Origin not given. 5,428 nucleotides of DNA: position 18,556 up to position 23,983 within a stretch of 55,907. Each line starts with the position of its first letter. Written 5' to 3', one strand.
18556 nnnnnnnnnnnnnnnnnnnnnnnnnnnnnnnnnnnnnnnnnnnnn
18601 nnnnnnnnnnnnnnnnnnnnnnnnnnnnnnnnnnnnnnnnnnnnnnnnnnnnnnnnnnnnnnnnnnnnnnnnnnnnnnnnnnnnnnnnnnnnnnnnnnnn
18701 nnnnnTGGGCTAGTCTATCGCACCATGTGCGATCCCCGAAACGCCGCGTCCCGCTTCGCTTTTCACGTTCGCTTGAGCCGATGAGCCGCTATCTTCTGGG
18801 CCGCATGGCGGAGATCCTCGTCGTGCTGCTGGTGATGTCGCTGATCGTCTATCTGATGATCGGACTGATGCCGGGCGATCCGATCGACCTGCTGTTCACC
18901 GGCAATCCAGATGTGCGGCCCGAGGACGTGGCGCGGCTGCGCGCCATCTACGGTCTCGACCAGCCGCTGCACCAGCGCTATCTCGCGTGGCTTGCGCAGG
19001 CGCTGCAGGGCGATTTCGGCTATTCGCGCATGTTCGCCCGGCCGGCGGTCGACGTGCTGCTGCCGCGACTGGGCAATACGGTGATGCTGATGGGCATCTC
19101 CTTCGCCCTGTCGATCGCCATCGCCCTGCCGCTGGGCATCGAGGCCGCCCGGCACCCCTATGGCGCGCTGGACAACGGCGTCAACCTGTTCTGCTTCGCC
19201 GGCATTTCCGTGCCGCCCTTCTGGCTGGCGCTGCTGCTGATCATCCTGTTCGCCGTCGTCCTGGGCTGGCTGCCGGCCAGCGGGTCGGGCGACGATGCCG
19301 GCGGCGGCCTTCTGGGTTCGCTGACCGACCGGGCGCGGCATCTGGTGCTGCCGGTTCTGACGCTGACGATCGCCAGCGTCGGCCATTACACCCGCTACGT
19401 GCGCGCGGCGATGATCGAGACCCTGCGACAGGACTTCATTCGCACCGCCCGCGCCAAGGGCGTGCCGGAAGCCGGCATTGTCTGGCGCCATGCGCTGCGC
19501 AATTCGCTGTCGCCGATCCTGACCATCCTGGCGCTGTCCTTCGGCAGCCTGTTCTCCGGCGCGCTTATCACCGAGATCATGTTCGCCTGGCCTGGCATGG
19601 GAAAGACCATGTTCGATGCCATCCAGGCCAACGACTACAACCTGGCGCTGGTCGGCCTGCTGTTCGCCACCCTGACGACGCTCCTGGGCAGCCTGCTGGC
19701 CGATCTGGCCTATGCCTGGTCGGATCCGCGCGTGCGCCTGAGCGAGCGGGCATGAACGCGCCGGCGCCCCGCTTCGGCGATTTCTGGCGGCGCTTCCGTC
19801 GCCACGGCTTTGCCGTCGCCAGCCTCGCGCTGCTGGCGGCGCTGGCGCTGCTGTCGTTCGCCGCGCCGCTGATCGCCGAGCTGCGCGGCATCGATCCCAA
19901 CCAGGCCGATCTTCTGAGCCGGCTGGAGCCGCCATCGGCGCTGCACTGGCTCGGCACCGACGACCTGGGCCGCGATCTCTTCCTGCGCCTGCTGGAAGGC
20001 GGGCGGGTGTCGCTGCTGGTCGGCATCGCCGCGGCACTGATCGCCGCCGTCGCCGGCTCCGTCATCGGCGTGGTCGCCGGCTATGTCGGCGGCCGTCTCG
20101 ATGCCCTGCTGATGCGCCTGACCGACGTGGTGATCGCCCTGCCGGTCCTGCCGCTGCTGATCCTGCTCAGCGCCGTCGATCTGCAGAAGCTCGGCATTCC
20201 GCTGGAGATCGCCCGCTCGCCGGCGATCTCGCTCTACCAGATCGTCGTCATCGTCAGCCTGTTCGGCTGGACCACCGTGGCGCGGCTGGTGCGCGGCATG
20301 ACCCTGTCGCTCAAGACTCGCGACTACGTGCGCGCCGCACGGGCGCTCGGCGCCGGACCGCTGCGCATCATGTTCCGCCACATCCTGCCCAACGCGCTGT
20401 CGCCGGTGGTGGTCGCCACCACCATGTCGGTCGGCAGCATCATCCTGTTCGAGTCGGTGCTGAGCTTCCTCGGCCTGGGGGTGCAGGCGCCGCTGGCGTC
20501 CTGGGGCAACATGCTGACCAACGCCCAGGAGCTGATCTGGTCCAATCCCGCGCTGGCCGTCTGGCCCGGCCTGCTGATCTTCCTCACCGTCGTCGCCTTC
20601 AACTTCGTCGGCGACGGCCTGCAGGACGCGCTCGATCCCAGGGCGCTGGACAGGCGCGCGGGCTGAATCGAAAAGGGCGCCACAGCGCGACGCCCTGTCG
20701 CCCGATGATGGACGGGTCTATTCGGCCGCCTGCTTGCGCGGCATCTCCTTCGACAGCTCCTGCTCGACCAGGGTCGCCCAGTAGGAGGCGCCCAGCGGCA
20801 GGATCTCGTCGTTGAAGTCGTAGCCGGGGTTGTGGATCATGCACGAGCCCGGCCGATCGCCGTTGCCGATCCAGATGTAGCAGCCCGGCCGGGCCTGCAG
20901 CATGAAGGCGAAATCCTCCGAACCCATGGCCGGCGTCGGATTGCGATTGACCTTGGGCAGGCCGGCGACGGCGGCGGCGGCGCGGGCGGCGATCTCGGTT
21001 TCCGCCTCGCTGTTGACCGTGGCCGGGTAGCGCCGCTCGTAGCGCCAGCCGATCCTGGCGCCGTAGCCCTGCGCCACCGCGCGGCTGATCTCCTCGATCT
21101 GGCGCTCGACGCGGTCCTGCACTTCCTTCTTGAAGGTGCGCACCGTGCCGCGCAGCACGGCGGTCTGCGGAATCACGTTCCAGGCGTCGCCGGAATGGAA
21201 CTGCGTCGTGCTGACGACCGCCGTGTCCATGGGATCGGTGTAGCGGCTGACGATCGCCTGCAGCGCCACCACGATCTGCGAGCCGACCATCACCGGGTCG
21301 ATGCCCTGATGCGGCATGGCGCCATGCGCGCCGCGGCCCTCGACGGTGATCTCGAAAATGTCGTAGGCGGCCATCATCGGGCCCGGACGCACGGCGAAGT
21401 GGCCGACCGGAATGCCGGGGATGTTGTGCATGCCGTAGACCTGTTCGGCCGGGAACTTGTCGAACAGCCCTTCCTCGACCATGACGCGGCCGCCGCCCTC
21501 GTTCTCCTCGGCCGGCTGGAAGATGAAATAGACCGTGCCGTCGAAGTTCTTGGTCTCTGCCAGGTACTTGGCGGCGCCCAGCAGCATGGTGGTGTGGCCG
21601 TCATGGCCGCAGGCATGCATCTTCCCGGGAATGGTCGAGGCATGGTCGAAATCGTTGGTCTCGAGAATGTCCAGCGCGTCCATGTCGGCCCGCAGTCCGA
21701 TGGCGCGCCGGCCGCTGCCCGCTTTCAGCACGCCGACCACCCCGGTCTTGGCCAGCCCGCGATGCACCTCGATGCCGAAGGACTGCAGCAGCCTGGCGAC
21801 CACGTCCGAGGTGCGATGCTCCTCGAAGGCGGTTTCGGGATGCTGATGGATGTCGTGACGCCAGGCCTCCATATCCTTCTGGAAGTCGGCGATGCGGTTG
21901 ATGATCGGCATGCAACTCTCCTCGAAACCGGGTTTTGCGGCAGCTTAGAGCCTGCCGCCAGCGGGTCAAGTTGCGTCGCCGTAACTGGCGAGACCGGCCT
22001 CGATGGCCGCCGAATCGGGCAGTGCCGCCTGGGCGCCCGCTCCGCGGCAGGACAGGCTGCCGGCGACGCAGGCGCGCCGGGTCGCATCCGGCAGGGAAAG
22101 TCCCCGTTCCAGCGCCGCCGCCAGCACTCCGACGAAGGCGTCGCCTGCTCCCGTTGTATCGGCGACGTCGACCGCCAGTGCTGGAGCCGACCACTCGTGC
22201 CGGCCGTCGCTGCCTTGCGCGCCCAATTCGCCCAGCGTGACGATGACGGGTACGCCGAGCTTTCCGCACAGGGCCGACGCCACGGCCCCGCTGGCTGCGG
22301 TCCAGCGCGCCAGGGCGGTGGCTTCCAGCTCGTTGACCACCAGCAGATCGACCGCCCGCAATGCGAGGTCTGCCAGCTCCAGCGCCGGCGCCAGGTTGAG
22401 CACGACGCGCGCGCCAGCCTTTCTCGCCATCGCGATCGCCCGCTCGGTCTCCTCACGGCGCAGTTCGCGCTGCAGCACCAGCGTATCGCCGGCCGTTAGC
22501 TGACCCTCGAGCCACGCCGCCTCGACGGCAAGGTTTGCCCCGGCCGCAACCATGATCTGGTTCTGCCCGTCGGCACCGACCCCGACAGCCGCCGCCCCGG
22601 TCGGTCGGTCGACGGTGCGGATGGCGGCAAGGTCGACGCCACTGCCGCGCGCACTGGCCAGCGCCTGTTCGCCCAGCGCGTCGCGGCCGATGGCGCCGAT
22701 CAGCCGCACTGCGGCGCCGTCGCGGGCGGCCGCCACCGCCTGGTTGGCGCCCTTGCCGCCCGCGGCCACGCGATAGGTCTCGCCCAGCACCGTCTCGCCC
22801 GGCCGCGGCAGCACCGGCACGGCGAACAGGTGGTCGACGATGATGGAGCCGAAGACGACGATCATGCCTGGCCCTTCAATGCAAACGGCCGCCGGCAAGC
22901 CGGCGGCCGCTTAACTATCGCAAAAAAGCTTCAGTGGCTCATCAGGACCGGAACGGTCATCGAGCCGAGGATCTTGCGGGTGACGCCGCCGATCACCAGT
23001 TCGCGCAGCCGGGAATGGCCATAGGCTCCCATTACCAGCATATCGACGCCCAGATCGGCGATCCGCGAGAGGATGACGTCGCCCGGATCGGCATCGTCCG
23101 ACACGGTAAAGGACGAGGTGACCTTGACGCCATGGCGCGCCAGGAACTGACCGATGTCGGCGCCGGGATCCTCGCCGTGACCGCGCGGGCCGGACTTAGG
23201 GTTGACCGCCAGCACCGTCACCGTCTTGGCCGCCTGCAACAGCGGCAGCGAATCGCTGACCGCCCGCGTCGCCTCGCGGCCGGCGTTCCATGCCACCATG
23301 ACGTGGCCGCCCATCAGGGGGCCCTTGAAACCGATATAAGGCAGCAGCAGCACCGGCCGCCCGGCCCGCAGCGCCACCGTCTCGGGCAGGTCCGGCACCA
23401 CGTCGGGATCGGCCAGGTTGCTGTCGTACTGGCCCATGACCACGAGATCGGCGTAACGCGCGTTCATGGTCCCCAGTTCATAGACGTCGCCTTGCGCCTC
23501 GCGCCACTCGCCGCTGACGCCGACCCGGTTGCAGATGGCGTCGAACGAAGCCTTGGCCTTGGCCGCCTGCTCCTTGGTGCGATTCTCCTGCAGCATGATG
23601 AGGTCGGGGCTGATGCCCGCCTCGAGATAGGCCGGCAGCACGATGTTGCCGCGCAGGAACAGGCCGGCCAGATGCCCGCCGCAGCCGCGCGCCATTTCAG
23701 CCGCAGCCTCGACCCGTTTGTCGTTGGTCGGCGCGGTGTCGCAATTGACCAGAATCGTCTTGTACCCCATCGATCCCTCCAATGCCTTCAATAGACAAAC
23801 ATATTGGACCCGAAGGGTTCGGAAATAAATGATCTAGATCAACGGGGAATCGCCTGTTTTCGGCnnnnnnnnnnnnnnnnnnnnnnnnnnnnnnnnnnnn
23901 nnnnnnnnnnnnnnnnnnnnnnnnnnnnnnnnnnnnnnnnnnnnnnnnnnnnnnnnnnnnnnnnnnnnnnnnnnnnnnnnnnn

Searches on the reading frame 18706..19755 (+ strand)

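Call 67: search_protein_families(library=pfam, proteins=[window:18706-19755:+], max_evalue=0.0001)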
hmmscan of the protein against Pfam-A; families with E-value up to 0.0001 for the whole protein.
window:18706-19755:+ (349 aa): 2 families
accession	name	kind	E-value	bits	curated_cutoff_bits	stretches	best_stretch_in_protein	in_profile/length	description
PF00528.27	BPD_transp_1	-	7.1e-45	153.4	26.4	1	140-344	1-183/184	Binding-protein-dependent transport system inner membrane component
PF19300.4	BPD_transp_1_N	-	1.9e-09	38.1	23.8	1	26-102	1-75/114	Binding-prot-dependent transport system membrane comp, N-term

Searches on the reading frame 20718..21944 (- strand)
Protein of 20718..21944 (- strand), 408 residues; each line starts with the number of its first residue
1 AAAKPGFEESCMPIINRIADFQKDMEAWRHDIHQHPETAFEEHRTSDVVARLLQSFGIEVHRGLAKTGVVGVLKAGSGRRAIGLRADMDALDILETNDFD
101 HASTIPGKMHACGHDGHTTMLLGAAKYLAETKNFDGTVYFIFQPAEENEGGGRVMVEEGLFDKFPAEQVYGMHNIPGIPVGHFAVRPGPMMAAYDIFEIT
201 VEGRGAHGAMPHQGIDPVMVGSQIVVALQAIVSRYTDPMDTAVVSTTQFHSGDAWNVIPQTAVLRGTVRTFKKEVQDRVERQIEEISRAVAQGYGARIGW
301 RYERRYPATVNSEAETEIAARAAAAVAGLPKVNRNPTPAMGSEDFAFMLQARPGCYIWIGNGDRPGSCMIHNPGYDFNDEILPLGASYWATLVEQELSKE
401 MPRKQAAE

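Call 67: search_protein_families(library=pfam, proteins=[window:20718-21944:-], max_evalue=0.0001)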
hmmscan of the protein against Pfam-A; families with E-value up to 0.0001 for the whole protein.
window:20718-21944:- (408 aa): 2 families
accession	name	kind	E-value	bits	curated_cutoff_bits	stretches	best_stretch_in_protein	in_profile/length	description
PF01546.33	Peptidase_M20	-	8.5e-47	160.2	24.6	1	84-395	2-206/206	Peptidase family M20/M25/M40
PF07687.19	M20_dimer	-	2.3e-12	47.3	21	1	197-291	9-103/107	Peptidase dimerisation domain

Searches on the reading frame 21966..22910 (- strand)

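Call 67: search_protein_families(library=pfam, proteins=[window:21966-22910:-], max_evalue=0.0001)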
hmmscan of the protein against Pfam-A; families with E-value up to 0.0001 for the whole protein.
window:21966-22910:- (314 aa): 1 family
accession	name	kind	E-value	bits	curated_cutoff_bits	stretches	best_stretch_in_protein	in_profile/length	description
PF00294.29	PfkB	-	4.9e-50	171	25.8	1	16-299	3-301/302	pfkB family carbohydrate kinase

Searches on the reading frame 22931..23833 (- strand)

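Call 67: search_protein_families(library=pfam, proteins=[window:22931-23833:-], max_evalue=0.0001)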
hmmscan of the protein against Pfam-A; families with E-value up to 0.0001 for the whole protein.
window:22931-23833:- (300 aa): 1 family
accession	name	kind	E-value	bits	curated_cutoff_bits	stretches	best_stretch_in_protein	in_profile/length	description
PF00582.32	Usp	-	2.3e-15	57.8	24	1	233-298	74-139/141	Universal stress protein family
